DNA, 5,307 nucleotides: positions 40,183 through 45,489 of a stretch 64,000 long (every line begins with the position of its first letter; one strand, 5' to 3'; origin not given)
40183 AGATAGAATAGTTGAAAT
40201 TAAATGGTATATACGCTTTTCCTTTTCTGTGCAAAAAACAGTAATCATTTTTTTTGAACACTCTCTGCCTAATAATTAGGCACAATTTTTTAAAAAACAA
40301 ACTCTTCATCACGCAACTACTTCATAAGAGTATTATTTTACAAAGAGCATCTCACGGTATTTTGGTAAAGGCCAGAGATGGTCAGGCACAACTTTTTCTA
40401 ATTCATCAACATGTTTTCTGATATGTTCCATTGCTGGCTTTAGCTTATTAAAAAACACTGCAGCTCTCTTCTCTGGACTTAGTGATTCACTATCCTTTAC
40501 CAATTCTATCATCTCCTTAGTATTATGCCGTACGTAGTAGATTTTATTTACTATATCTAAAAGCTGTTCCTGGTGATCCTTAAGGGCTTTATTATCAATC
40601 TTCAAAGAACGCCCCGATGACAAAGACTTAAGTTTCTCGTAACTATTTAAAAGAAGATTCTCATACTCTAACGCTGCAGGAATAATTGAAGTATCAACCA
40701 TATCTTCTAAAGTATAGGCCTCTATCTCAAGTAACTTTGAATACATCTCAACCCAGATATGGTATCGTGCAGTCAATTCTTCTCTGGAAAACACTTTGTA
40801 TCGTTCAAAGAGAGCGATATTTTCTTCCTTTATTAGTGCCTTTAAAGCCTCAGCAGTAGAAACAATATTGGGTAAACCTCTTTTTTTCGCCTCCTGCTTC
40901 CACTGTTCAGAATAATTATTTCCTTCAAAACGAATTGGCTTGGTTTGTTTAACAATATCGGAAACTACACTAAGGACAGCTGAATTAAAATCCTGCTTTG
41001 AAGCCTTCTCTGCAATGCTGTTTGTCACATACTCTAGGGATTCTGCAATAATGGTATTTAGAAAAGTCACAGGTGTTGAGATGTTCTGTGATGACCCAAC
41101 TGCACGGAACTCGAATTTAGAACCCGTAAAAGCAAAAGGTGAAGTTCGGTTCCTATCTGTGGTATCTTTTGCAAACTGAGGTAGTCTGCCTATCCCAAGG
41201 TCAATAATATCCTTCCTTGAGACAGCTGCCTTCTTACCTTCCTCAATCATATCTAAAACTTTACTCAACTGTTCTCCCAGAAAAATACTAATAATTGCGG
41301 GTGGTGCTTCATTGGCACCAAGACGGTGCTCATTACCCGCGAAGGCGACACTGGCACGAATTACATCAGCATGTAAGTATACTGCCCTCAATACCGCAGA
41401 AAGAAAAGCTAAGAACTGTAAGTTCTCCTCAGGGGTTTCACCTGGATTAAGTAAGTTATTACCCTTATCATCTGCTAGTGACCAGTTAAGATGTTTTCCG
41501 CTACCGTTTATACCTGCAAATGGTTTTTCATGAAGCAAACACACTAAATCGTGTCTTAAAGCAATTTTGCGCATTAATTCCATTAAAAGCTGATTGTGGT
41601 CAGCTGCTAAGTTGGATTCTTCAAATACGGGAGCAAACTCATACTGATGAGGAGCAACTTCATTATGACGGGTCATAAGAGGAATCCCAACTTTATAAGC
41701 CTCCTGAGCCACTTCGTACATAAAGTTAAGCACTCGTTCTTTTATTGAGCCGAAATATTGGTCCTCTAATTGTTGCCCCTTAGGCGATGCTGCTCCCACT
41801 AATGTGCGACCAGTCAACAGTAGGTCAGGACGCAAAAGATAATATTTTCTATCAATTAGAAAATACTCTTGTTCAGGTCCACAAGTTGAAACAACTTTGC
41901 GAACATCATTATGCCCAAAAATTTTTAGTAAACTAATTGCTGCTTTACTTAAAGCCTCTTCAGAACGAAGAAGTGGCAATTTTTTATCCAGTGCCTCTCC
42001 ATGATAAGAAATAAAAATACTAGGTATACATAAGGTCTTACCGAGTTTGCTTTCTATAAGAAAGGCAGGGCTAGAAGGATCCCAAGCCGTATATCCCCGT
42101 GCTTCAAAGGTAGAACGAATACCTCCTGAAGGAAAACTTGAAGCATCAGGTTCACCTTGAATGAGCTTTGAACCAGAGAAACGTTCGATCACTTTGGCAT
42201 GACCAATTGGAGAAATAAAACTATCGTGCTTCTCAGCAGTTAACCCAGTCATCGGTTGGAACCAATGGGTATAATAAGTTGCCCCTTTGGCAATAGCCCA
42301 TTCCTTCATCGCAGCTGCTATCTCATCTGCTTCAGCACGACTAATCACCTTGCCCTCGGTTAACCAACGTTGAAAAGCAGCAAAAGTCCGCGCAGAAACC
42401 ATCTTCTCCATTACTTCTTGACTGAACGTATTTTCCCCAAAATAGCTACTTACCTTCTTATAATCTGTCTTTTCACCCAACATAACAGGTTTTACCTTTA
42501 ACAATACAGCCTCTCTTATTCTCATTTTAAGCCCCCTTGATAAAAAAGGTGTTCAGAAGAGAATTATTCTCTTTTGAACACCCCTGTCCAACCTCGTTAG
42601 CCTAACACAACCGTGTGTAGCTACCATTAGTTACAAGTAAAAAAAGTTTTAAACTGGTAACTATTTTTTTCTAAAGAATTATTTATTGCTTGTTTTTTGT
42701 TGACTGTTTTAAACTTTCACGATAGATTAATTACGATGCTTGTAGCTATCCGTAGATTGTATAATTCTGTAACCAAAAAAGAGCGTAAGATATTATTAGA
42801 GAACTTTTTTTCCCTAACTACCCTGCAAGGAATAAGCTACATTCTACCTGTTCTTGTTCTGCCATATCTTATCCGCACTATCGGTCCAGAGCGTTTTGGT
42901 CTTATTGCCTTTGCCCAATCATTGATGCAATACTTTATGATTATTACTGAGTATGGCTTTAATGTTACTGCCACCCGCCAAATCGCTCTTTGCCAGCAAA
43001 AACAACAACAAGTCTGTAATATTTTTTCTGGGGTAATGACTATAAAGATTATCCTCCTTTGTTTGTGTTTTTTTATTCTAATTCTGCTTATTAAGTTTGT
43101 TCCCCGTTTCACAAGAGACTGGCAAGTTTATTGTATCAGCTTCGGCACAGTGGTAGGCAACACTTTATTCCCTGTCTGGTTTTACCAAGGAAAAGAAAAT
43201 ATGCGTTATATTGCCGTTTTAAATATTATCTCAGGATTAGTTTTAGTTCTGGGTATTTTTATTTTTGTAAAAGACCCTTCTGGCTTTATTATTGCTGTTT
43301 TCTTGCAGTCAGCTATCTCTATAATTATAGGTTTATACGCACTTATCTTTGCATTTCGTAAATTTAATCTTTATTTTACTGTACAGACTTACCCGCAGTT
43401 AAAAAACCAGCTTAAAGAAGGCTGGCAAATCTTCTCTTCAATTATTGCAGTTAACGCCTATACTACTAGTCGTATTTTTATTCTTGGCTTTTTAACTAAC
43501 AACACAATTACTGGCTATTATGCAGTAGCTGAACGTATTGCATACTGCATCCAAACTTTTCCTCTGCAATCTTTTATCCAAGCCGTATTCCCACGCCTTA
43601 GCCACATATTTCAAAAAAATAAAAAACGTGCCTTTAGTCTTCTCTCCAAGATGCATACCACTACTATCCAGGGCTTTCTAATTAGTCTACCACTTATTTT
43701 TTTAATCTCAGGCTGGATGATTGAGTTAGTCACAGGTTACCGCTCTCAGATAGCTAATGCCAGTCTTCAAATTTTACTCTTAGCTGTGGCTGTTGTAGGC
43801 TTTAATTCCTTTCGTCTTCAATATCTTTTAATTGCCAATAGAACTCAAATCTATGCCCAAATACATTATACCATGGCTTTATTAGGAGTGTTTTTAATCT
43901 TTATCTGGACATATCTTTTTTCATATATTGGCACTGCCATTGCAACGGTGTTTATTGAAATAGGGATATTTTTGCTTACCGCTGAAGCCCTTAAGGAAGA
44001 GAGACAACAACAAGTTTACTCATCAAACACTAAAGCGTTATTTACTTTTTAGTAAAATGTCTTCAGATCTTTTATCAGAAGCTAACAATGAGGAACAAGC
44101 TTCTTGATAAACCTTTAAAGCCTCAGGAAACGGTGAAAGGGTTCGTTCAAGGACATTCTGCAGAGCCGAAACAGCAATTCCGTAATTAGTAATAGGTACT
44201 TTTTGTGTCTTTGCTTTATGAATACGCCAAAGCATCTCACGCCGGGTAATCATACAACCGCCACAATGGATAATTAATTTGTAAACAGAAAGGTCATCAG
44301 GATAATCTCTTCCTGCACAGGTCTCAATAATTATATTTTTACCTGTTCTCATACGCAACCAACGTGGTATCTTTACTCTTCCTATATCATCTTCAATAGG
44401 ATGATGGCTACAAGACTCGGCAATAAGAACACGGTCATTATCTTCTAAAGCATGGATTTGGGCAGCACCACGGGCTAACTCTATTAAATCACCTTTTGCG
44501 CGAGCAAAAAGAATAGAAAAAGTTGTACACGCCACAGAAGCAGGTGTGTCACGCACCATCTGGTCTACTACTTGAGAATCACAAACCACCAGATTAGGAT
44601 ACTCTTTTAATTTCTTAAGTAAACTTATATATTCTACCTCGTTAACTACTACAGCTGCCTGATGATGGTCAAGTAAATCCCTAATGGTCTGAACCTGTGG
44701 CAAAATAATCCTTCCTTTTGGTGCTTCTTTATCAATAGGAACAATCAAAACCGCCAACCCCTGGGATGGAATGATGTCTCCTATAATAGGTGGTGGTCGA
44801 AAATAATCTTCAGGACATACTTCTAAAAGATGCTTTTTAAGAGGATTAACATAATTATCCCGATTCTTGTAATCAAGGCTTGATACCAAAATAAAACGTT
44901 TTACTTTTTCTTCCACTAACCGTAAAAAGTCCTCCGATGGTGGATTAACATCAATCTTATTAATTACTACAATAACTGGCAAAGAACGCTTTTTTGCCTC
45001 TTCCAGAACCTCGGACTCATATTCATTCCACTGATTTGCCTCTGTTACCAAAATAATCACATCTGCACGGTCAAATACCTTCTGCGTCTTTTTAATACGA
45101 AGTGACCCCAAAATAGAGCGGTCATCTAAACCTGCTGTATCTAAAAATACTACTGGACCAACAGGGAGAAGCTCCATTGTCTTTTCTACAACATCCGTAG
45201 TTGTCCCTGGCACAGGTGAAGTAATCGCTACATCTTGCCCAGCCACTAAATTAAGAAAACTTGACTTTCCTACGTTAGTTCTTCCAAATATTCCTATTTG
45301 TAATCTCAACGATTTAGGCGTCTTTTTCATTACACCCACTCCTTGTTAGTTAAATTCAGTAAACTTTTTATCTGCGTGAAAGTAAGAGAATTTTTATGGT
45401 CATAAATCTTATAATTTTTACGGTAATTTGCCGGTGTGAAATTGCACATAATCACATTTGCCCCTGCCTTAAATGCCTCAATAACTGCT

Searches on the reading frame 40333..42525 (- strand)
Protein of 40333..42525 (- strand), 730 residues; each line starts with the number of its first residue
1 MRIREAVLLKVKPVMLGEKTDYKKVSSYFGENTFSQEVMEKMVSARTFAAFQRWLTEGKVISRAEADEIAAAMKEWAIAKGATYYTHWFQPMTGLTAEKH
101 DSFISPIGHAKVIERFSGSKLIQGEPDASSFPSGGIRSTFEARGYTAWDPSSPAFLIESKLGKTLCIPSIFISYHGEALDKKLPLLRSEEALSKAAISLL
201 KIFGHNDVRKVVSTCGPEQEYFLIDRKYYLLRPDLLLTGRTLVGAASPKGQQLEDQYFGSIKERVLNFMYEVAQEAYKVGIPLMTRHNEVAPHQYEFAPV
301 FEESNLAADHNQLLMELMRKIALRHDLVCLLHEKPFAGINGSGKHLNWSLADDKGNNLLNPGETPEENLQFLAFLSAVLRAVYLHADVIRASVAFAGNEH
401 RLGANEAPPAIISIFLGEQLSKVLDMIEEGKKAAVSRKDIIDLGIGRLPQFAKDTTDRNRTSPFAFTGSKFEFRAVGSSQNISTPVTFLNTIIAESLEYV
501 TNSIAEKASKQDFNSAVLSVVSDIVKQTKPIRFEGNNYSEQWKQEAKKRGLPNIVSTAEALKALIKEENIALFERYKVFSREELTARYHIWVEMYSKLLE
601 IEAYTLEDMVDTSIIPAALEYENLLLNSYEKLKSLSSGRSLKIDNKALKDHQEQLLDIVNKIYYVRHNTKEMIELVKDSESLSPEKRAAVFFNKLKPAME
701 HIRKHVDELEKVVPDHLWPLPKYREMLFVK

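Call 9: search_protein_families(library=pfam, proteins=[window:40333-42525:-])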
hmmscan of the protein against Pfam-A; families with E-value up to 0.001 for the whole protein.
window:40333-42525:- (730 aa): 3 families
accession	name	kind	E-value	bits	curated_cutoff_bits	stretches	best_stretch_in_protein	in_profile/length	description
PF12437.13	GSIII_N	-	3.2e-74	248.4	25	1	26-188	2-160/160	Glutamine synthetase type III N terminal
PF18318.6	Gln-synt_C-ter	-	5.9e-41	139.4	22.7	1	516-633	1-118/118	Glutamine synthetase C-terminal domain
PF00120.29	Gln-synt_C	-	9.7e-19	68.1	24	1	213-365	22-171/344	Glutamine synthetase, catalytic domain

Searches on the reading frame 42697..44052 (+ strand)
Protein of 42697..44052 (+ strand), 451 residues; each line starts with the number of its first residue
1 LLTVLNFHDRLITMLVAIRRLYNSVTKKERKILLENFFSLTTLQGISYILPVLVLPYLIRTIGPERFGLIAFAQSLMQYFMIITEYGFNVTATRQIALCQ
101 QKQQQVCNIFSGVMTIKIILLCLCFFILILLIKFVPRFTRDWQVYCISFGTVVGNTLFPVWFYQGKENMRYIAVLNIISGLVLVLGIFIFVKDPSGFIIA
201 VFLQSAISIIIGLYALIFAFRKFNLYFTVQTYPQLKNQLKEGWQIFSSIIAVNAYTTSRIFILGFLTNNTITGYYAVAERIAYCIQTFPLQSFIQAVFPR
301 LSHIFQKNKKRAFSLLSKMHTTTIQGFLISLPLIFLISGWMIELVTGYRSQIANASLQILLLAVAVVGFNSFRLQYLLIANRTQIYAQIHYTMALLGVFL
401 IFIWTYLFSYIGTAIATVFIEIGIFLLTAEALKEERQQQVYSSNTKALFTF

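Call 79: search_protein_families(library=pfam, proteins=[window:42697-44052:+], max_evalue=0.00001)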
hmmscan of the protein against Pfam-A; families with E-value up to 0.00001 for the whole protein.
window:42697-44052:+ (451 aa): 1 family
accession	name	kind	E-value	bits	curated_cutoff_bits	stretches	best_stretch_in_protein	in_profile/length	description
PF01943.22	Polysacc_synt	-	2.8e-51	175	28.2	1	33-304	1-273/274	Polysaccharide biosynthesis protein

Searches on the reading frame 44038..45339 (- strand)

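Call 8: search_protein_families(library=ncbifam, proteins=[window:44038-45339:-])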
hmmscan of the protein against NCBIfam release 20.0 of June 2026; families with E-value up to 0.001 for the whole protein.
window:44038-45339:- (433 aa): 17 families
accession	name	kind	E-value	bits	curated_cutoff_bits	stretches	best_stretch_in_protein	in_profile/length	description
TIGR03918.1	GTP_HydF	equivalog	2.7e-157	523.6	325.55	1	6-401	1-392/392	[FeFe] hydrogenase H-cluster maturation GTPase HydF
TIGR00450.1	mnmE_trmE_thdF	equivalog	2.1e-26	93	252.6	1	13-168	210-360/446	tRNA uridine-5-carboxymethylaminomethyl(34) synthesis GTPase MnmE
TIGR03594.1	GTPase_EngA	equivalog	1.2e-25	90.4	306.7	1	11-147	174-313/432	ribosome biogenesis GTPase Der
NF003661.0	PRK05291.1-3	equivalog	2.5e-23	83.1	380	1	13-173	217-372/448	tRNA uridine-5-carboxymethylaminomethyl(34) synthesis GTPase MnmE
NF000908.1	PRK00089.1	equivalog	2.5e-23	82.8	237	1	15-173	6-169/291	GTPase Era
TIGR00231.1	small_GTP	domain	1.5e-22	80.2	42.5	1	14-165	5-160/164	GTP-binding protein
TIGR00436.1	era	equivalog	2e-21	76.5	116.25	1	14-162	2-154/270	GTPase Era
NF002828.0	PRK03003.1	equivalog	3.6e-13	48.9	631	1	14-131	215-336/477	ribosome biogenesis GTPase Der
NF007071.0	PRK09518.1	equivalog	3.8e-11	42.2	953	1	15-131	447-567/706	bifunctional cytidylate kinase/GTPase Der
TIGR03598.1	GTPase_YsxC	equivalog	3.3e-10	40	124.45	1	5-49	11-56/186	ribosome biogenesis GTP-binding protein YihA/YsxC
TIGR03156.1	GTP_HflX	equivalog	5e-09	35.5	216.75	1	12-169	189-349/351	GTPase HflX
NF007171.0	PRK09602.1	subfamily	5.1e-08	32.2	387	0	13-49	3-38/397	YchF-related putative GTPase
TIGR03597.1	GTPase_YqeH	equivalog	2.7e-06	26.8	297.4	1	14-87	157-232/361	ribosome biogenesis GTPase YqeH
TIGR00487.1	IF-2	equivalog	3.1e-06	26.2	424.4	1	15-137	90-205/587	translation initiation factor IF-2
NF008280.0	PRK11058.1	equivalog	1.2e-05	24.3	441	1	15-168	200-358/426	ribosome rescue GTPase HflX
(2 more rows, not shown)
